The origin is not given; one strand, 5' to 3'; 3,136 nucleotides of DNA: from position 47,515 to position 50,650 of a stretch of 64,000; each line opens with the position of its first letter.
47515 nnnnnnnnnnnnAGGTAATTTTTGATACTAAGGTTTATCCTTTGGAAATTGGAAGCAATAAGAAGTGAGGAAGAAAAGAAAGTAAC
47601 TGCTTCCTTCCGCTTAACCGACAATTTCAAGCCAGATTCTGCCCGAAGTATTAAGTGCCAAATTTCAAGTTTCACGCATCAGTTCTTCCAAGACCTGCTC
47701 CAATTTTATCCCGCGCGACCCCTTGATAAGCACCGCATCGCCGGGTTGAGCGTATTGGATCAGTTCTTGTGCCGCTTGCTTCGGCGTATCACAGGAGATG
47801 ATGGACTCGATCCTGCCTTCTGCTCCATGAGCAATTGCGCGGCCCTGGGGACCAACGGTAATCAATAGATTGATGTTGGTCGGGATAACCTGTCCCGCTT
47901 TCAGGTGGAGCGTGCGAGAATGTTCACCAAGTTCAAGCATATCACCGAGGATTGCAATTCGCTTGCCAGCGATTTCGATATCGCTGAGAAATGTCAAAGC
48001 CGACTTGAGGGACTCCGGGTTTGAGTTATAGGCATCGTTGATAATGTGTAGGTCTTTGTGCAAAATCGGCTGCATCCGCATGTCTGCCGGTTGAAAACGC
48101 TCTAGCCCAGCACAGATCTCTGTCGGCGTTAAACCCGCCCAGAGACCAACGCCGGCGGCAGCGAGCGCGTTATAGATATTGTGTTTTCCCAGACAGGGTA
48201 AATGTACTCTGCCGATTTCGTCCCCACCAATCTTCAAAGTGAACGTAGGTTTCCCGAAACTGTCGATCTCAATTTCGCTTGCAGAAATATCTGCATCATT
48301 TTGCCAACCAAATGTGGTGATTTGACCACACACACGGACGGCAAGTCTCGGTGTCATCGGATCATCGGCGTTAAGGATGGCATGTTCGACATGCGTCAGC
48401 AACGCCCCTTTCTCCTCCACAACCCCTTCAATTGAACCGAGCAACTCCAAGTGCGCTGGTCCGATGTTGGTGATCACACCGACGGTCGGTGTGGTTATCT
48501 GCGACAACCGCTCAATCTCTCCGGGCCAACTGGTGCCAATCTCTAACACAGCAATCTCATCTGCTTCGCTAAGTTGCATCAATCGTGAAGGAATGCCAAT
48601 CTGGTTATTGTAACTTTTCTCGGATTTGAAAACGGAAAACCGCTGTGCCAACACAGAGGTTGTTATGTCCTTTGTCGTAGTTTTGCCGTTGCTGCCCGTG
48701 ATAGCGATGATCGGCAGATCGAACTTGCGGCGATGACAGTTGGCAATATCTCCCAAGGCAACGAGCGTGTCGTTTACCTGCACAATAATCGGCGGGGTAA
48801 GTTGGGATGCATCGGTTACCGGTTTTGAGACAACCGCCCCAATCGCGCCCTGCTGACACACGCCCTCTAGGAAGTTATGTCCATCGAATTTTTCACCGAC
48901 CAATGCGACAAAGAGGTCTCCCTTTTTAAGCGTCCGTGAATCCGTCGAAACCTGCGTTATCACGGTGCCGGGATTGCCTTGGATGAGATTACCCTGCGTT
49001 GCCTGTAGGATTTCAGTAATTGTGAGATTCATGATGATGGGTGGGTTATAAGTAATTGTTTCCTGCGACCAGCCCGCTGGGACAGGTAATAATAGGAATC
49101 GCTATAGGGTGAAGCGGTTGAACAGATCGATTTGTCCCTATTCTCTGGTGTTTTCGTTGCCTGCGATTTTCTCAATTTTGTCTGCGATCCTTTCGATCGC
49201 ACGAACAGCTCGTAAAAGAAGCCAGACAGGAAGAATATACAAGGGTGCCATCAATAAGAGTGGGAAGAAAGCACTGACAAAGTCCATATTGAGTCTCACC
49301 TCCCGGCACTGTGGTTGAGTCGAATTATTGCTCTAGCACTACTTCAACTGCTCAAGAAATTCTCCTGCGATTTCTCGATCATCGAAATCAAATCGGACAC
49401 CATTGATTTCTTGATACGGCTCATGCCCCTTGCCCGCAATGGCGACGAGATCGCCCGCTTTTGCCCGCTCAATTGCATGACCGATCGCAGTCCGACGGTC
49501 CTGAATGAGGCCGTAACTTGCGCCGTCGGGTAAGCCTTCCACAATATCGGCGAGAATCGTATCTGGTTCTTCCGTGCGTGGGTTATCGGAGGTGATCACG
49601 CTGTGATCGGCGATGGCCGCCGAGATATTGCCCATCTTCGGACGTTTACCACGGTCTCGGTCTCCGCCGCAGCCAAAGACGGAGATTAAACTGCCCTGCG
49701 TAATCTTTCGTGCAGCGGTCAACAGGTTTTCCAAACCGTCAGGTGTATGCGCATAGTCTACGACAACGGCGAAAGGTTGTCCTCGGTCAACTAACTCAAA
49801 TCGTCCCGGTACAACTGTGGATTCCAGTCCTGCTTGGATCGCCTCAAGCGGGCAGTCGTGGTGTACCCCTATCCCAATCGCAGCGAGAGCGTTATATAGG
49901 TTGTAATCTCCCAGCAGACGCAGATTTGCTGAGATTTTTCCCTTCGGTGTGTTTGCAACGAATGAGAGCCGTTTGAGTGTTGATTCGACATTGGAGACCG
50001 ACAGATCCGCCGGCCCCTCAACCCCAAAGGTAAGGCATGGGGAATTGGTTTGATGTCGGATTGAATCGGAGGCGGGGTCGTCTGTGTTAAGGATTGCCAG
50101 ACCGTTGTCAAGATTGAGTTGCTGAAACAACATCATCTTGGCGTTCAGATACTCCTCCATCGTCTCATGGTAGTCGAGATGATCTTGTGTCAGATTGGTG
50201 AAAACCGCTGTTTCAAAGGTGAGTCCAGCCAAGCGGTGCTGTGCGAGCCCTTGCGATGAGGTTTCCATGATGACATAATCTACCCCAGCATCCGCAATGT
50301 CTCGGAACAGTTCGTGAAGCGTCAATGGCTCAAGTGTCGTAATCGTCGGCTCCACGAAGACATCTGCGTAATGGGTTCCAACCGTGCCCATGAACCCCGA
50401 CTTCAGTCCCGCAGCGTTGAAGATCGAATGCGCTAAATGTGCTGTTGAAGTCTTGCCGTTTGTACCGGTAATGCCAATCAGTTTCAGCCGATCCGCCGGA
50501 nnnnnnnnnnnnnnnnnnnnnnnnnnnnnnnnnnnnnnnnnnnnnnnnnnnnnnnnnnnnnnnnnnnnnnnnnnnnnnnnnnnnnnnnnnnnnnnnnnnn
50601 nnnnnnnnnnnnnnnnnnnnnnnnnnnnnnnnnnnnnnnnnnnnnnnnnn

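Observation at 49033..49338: Unannotated 49-codon membrane-protein gene inside the dcw cluster between murE and murF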

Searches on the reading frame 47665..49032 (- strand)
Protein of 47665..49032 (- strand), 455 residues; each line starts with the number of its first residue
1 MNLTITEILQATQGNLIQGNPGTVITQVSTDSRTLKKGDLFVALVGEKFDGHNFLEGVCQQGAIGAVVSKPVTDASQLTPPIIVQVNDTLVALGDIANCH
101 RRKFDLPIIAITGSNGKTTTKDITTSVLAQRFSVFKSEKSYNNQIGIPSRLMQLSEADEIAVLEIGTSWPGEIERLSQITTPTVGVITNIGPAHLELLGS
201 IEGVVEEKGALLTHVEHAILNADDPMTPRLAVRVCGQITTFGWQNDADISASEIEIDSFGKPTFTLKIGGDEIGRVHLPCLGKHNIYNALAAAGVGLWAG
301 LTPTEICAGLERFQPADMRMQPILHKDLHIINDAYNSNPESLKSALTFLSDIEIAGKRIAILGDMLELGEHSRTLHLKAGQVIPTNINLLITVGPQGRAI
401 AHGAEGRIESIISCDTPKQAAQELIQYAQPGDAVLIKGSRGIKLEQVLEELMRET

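Call 5: search_protein_families(library=pfam, proteins=[window:47665-49032:-])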
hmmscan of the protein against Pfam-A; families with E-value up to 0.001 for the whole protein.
window:47665-49032:- (455 aa): 3 families
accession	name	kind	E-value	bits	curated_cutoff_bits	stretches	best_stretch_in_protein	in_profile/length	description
PF08245.18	Mur_ligase_M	-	2.6e-42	145.5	24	1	111-295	1-199/200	Mur ligase middle domain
PF02875.26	Mur_ligase_C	-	5.9e-21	76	28.4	1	318-440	1-127/127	Mur ligase, glutamate ligase domain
PF01225.30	Mur_ligase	-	8.8e-07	29.6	21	1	25-96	2-90/95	Mur ligase family, catalytic domain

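Call 63: search_protein_families(library=ncbifam, proteins=[window:47665-49032:-], max_evalue=1e-20)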
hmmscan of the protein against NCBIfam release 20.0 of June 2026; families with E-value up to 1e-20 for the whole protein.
window:47665-49032:- (455 aa): 13 families
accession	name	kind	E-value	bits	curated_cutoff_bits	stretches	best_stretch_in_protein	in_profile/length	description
NF008896.0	PRK11929.1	equivalog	3.9e-125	418.9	1023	1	18-452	520-957/965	bifunctional UDP-N-acetylmuramoyl-L-alanyl-D-glutamate--2,6-diaminopimelate ligase MurE/UDP-N-acetylmuramoyl-tripeptide--D-alanyl-D-alanine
TIGR01143.1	murF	subfamily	5.1e-122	407.8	288.6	1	30-451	1-418/418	UDP-N-acetylmuramoyl-tripeptide--D-alanyl-D-alanine ligase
NF008897.0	PRK11930.1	equivalog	1.4e-81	274.7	804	1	1-453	1-455/822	bifunctional UDP-N-acetylmuramoyl-tripeptide:D-alanyl-D-alanine ligase/alanine racemase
NF008041.0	PRK10773.1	equivalog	2.5e-79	267.1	551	1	3-452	4-448/453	UDP-N-acetylmuramoyl-tripeptide--D-alanyl-D-alanine ligase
NF010693.0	PRK14093.1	equivalog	1.1e-68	232.1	544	1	4-453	8-466/479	UDP-N-acetylmuramoylalanyl-D-glutamyl-2,6-diaminopimelate--D-alanyl-D-alanine ligase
NF001126.0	PRK00139.1-4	equivalog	1.1e-42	146.2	373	1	5-363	3-375/486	UDP-N-acetylmuramoyl-L-alanyl-D-glutamate--2,6-diaminopimelate ligase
TIGR01085.1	murE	subfamily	4.2e-39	134.8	257.3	1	24-362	3-364/472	UDP-N-acetylmuramyl-tripeptide synthetase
NF001124.0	PRK00139.1-2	equivalog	3.3e-35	121.8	476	0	18-129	21-132/500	UDP-N-acetylmuramoyl-L-alanyl-D-glutamate--2,6-diaminopimelate ligase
NF053645.1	pMurC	equivalog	2.5e-26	92.4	560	0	84-244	82-246/492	pseudomurein biosynthesis peptide ligase pMurC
NF010628.0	PRK14022.1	equivalog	1.9e-24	86.3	536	1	21-447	31-462/483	UDP-N-acetylmuramoyl-L-alanyl-D-glutamate--L-lysine ligase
NF001123.0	PRK00139.1-1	equivalog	4.4e-24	85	586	1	18-363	13-383/493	UDP-N-acetylmuramoyl-L-alanyl-D-glutamate--2,6-diaminopimelate ligase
TIGR01087.1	murD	equivalog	3.2e-23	82.5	211.95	1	94-436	92-415/441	UDP-N-acetylmuramoyl-L-alanine--D-glutamate ligase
TIGR01082.1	murC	equivalog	1.4e-21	77.2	335.1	1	108-347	102-335/449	UDP-N-acetylmuramate--L-alanine ligase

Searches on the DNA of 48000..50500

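Call 7: search_rna_families(source=window, start=48000, end=50500, threshold=evalue, max_evalue=10)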
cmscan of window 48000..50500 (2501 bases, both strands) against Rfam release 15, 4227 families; matches with E-value up to 10: 2.
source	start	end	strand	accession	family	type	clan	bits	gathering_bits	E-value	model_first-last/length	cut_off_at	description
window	50262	50307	+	RF00016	SNORD14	Gene; snRNA; snoRNA; CD-box;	-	17.1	64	6.4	1-111/111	no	Small nucleolar RNA SNORD14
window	48490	48645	+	RF01728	STAXI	Gene; sRNA;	-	13.4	40.5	7.4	1-153/153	no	STAXI RNA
